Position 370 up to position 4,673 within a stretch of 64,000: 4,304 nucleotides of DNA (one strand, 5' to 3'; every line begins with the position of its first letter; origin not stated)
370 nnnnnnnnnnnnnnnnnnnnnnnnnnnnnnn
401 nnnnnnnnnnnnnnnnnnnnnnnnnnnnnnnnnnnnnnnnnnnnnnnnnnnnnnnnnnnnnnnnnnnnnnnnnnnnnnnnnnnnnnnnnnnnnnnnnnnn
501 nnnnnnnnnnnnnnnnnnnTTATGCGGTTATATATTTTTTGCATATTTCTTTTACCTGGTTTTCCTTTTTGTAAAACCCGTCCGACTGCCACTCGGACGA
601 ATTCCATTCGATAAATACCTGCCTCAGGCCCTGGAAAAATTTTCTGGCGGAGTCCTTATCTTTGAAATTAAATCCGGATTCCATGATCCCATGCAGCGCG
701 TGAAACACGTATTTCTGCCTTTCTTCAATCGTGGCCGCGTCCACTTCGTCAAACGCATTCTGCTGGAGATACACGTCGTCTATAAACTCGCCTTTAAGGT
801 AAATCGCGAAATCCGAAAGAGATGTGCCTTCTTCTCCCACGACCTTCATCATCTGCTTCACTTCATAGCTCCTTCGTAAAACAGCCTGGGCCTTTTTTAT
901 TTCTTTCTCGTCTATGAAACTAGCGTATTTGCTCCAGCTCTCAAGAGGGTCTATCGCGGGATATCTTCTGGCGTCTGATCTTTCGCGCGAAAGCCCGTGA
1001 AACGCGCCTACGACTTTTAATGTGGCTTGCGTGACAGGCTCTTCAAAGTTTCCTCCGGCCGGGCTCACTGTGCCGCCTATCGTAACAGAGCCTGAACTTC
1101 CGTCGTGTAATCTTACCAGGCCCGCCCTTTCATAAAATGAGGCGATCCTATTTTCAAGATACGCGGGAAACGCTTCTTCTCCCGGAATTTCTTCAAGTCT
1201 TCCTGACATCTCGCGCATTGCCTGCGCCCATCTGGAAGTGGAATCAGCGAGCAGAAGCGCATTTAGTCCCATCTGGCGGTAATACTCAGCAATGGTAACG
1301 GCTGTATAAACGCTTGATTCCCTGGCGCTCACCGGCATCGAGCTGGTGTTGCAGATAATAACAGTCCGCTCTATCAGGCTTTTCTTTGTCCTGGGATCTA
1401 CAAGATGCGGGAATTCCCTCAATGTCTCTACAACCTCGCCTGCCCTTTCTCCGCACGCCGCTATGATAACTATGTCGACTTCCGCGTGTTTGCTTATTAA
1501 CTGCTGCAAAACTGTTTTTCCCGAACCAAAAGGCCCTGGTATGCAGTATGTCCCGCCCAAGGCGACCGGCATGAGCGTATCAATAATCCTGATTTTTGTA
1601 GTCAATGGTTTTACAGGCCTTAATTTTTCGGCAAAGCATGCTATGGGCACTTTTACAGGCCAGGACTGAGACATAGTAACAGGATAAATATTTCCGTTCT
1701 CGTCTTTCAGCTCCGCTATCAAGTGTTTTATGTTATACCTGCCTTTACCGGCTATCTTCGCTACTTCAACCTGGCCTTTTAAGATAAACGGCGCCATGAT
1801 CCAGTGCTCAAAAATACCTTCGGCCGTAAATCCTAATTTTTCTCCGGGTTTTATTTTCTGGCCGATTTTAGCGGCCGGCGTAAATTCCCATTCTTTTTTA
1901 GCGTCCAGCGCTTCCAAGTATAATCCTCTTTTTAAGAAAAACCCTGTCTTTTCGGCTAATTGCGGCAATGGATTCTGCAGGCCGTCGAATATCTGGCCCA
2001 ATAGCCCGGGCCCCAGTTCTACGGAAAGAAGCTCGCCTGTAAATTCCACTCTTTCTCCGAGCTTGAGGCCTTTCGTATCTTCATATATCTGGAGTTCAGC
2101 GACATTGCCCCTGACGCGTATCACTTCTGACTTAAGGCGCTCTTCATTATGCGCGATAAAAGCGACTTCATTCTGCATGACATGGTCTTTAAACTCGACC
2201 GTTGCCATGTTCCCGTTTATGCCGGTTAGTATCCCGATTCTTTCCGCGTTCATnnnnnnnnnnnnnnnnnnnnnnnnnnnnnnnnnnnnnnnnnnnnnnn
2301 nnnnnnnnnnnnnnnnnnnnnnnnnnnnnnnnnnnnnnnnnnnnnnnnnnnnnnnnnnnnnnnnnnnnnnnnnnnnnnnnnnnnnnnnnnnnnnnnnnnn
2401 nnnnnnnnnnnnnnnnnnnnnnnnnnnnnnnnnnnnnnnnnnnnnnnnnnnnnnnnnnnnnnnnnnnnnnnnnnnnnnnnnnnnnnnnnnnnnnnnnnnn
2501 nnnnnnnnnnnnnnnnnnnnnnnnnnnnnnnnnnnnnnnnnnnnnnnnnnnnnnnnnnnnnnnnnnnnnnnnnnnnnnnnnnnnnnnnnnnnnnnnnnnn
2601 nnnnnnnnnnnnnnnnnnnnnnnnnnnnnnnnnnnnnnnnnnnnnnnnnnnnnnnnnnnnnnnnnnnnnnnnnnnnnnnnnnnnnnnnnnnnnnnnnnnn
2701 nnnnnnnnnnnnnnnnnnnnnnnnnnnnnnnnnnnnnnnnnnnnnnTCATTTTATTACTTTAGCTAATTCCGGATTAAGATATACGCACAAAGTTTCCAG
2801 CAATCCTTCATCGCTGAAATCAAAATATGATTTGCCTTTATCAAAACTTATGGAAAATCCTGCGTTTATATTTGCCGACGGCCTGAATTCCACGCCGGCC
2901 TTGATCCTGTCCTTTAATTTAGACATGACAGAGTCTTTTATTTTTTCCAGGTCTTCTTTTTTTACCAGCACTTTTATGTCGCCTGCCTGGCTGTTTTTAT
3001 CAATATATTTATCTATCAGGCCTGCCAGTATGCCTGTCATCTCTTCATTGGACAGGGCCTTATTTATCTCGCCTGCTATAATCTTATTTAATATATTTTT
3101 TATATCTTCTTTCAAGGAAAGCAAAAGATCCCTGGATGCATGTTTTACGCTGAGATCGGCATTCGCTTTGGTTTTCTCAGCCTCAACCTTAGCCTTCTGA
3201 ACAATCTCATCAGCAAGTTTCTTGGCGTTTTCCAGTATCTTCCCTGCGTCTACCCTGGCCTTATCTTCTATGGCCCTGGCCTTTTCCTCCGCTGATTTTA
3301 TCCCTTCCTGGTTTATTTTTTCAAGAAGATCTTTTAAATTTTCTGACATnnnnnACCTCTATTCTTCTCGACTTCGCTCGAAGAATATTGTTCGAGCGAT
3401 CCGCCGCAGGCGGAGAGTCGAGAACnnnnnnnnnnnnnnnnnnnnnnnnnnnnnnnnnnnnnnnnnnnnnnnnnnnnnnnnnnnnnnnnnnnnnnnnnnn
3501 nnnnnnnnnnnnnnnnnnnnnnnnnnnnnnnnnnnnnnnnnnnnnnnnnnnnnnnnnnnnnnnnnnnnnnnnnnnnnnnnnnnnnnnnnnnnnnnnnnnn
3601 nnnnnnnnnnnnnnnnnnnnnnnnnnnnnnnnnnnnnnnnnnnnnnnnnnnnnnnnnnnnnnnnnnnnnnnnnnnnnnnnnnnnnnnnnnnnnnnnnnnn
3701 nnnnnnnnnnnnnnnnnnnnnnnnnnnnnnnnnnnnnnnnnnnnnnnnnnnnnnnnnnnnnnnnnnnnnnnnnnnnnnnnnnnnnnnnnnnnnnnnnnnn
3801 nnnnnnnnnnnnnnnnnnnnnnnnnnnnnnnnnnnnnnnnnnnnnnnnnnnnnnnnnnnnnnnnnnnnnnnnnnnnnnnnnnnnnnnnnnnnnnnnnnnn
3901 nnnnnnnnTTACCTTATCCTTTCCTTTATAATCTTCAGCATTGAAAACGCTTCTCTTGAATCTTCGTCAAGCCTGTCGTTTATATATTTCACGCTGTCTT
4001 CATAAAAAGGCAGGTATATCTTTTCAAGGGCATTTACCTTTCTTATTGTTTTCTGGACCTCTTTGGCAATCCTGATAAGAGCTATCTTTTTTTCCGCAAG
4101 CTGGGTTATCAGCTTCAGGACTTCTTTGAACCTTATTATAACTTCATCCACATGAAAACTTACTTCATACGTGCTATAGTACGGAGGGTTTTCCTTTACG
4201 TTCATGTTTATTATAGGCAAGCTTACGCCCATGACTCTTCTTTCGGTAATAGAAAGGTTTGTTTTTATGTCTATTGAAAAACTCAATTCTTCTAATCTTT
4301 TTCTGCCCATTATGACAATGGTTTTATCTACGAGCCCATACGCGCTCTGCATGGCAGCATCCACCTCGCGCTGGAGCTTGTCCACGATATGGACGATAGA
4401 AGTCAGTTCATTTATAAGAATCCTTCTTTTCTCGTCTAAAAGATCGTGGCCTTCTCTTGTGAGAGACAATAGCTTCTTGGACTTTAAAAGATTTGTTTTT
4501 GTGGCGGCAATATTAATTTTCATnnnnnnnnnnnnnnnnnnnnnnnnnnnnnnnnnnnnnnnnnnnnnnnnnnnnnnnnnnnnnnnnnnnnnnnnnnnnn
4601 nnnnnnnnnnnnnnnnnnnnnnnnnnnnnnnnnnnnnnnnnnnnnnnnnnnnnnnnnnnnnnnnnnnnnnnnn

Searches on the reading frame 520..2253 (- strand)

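Call 55: search_protein_families(library=ncbifam, proteins=[window:520-2253:-], max_evalue=1e-10)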
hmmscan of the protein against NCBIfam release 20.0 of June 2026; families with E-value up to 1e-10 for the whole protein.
window:520-2253:- (577 aa): 30 families (the best 25 are shown)
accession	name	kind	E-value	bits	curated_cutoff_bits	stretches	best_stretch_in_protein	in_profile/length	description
NF003220.0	PRK04192.1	subfamily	3.7e-227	755.3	470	1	7-558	5-562/588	V-type ATP synthase subunit A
TIGR01043.1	ATP_syn_A_arch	equivalog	2.3e-162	541.4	972.15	1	11-531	7-535/580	ATP synthase subunit A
NF011287.0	PRK14698.1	equivalog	1.7e-130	436.9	1238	2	247-520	670-956/1017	V-type ATP synthase subunit A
TIGR01042.1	V-ATPase_V1_A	equivalog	3.7e-129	432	779.9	1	36-506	30-513/591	V-type ATPase subunit A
TIGR02546.1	III_secr_ATP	equivalog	1.5e-49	168.8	604.75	1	214-474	127-378/423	type III secretion system ATPase SctN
TIGR01026.1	fliI_yscN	subfamily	7.7e-49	166.6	379.5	1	216-504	146-426/440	FliI/YscN family ATPase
TIGR03496.1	FliI_clade1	equivalog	1.1e-48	166.1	619.1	1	213-470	117-368/414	flagellar protein export ATPase FliI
TIGR03498.1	FliI_clade3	equivalog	2.3e-45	155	587.45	1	184-486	93-389/418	flagellar protein export ATPase FliI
NF005295.0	PRK06820.1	equivalog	1.3e-43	149.7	690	1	216-469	146-390/440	EscN/YscN/HrcN family type III secretion system ATPase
TIGR03497.1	FliI_clade2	equivalog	7.1e-43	147.1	629.8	1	211-466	115-358/413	flagellar protein export ATPase FliI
NF005391.0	PRK06936.1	equivalog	4.5e-40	137.8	657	1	214-462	143-379/439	type III secretion system ATPase SctN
NF006012.0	PRK08149.1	equivalog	3.3e-38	131.7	594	1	194-472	115-381/431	type III secretion system ATPase SctN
NF006575.0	PRK09099.1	subfamily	6.4e-38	130.6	706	1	215-470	147-394/443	type III secretion system ATPase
NF005765.0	PRK07594.1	equivalog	3.9e-35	121.4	715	1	214-469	136-379/433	EscN/YscN/HrcN family type III secretion system ATPase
NF003235.0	PRK04196.1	subfamily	6.5e-33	114.1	349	1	218-516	130-431/462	V-type ATP synthase subunit B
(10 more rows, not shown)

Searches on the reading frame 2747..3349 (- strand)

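Call 55: search_protein_families(library=ncbifam, proteins=[window:2747-3349:-], max_evalue=1e-10)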
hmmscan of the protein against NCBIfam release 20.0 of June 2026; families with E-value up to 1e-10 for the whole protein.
window:2747-3349:- (200 aa): 2 families
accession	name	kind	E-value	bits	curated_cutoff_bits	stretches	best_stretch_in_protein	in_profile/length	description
NF002424.0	PRK01558.1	equivalog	3.4e-40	137.8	241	1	1-200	1-197/203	V-type ATP synthase subunit E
NF002170.0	PRK01005.1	equivalog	2.3e-14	53.6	280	1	3-198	8-203/208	V-type ATP synthase subunit E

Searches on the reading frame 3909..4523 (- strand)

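Call 55: search_protein_families(library=ncbifam, proteins=[window:3909-4523:-], max_evalue=1e-10)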
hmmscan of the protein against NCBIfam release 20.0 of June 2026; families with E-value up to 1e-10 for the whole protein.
window:3909-4523:- (204 aa): 7 families
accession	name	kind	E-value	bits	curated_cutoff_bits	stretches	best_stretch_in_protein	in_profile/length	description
NF001545.0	PRK00373.1-4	equivalog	8.1e-47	159.8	226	1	4-203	8-210/216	V-type ATP synthase subunit D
TIGR00309.1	V_ATPase_subD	subfamily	7.8e-34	117.1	72.25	1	4-203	3-206/209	V-type ATP synthase subunit D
NF001544.0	PRK00373.1-3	equivalog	1.2e-28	100.5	253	1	5-203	8-207/216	V-type ATP synthase subunit D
NF001543.0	PRK00373.1-2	equivalog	8.2e-26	91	290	1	1-201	2-206/212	V-type ATP synthase subunit D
NF001542.0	PRK00373.1-1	equivalog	3.4e-24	85.4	261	1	3-202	4-206/212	V-type ATP synthase subunit D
NF002565.0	PRK02195.1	equivalog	5.3e-14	52.4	189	1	1-203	1-196/204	V-type ATP synthase subunit D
NF001546.0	PRK00373.1-5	equivalog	6.9e-14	52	334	1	2-199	3-204/207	V-type ATP synthase subunit D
